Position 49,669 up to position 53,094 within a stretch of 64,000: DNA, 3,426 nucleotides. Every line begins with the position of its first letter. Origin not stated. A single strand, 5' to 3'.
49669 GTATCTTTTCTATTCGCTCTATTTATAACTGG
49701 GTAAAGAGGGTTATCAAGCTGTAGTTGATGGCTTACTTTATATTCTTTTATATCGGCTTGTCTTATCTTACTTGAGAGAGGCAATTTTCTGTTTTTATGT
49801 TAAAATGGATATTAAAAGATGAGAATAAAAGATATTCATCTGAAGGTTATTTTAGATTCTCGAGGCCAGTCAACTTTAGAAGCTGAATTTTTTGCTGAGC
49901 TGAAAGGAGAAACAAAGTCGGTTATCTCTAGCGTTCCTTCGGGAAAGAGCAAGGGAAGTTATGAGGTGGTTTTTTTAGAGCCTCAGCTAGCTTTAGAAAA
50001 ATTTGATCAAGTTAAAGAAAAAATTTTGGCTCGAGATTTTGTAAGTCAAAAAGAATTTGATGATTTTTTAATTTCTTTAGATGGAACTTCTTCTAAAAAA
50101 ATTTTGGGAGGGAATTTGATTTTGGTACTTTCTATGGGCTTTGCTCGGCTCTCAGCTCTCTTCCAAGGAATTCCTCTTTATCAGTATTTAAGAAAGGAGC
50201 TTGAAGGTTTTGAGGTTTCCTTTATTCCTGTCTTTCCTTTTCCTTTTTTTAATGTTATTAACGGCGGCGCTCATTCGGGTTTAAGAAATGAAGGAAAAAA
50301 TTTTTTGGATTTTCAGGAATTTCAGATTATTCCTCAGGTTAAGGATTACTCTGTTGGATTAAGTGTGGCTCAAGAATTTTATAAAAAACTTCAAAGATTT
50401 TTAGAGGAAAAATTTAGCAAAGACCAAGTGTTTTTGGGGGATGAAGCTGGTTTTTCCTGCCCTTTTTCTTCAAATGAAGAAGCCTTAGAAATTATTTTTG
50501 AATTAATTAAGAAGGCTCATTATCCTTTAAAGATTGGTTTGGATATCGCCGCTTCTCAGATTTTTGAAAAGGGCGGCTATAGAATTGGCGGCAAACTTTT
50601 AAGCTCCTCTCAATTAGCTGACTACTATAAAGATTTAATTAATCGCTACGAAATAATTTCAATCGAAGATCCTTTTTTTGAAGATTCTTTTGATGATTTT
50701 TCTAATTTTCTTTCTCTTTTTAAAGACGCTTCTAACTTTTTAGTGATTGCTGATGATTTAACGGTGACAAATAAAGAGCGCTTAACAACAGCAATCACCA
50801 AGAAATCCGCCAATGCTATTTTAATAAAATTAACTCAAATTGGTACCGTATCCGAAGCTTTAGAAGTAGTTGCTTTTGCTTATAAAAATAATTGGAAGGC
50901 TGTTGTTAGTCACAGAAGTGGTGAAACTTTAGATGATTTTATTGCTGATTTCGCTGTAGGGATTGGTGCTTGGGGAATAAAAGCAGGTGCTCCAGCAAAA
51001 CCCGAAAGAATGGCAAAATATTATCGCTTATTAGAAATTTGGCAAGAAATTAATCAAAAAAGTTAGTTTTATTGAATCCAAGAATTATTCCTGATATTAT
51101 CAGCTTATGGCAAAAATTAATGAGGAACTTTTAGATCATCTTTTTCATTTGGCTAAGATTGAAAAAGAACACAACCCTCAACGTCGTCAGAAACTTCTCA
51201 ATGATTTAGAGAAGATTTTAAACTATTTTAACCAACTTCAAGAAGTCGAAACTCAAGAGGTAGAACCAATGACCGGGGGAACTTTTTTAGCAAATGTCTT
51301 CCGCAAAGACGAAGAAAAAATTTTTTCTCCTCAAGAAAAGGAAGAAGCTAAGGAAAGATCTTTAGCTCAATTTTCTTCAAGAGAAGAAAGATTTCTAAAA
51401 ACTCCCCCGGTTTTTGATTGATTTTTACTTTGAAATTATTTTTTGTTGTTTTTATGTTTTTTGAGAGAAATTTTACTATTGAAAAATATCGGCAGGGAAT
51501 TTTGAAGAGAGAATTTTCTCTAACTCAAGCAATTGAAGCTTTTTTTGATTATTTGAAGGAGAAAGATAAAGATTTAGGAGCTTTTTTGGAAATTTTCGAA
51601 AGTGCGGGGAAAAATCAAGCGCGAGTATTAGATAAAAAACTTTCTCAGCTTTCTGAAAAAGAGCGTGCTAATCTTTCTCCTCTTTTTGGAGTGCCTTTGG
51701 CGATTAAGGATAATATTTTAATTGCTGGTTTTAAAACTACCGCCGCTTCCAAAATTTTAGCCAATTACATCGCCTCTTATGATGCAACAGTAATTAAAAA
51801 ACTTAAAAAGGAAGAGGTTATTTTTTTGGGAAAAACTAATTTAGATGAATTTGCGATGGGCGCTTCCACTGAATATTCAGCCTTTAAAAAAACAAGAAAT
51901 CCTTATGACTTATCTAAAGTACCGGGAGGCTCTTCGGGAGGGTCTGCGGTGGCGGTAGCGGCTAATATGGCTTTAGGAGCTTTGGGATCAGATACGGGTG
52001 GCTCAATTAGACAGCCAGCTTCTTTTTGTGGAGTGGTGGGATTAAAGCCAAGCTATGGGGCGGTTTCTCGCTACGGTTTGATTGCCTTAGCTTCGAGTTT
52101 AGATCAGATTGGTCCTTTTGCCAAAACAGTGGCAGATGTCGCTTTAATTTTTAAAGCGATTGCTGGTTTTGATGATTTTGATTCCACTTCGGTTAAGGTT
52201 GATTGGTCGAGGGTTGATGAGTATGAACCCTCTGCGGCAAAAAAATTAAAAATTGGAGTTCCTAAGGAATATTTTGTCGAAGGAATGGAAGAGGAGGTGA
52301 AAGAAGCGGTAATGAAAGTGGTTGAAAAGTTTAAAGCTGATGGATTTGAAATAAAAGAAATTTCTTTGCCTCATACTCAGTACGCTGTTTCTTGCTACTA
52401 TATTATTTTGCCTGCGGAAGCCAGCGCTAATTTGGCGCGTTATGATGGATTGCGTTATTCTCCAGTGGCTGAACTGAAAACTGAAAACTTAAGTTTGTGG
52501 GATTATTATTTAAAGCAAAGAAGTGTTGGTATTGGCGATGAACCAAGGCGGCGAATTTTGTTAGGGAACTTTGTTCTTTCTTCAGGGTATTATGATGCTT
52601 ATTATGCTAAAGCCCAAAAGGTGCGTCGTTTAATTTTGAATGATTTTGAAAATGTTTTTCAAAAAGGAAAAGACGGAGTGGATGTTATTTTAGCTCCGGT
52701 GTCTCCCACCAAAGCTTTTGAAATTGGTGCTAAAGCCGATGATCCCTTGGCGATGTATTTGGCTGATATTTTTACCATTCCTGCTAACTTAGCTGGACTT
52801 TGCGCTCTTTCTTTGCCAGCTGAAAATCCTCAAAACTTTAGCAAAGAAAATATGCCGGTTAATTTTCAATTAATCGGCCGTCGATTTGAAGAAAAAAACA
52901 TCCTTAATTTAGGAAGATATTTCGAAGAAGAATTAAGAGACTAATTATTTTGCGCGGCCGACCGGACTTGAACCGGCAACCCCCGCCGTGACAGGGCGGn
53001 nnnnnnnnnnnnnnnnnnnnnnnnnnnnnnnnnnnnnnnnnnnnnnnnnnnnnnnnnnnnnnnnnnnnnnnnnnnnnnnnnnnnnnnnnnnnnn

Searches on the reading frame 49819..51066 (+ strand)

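Call 62: search_protein_families(library=pfam, proteins=[window:49819-51066:+], max_evalue=0.0001)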
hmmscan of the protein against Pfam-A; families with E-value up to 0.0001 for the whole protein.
window:49819-51066:+ (415 aa): 2 families
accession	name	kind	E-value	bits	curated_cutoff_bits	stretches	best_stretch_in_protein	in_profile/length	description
PF00113.28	Enolase_C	-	2.4e-75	254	21.5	1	138-414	3-284/296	Enolase, C-terminal TIM barrel domain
PF03952.21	Enolase_N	-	4e-23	82.5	35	1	3-124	1-131/131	Enolase, N-terminal domain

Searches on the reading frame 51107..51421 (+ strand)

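Call 62: search_protein_families(library=pfam, proteins=[window:51107-51421:+], max_evalue=0.0001)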
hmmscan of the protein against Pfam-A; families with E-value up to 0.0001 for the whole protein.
window:51107-51421:+ (104 aa): 1 family
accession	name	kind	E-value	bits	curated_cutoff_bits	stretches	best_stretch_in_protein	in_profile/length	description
PF02686.20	GatC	-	6.4e-14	52.3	23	1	24-97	3-64/66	Glu-tRNAGln amidotransferase C subunit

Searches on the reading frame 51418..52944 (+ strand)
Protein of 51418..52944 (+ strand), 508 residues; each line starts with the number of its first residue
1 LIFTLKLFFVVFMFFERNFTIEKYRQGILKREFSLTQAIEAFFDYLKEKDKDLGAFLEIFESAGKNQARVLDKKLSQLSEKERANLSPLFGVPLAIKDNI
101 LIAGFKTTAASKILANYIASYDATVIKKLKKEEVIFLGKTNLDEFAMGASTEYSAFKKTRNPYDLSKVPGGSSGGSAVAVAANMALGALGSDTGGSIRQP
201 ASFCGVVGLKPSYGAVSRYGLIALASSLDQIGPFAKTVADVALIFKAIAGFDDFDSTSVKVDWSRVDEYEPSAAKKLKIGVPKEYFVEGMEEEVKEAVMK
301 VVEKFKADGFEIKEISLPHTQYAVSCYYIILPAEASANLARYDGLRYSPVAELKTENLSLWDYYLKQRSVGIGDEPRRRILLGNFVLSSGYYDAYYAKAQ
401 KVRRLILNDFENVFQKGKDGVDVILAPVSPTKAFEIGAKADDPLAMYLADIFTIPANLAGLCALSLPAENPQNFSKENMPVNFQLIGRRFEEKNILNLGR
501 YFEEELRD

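Call 62: search_protein_families(library=pfam, proteins=[window:51418-52944:+], max_evalue=0.0001)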
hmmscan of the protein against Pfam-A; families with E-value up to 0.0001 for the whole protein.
window:51418-52944:+ (508 aa): 1 family
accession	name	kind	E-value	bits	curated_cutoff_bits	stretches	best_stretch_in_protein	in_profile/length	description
PF01425.27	Amidase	-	2.6e-145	485.3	27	1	38-496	2-445/445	Amidase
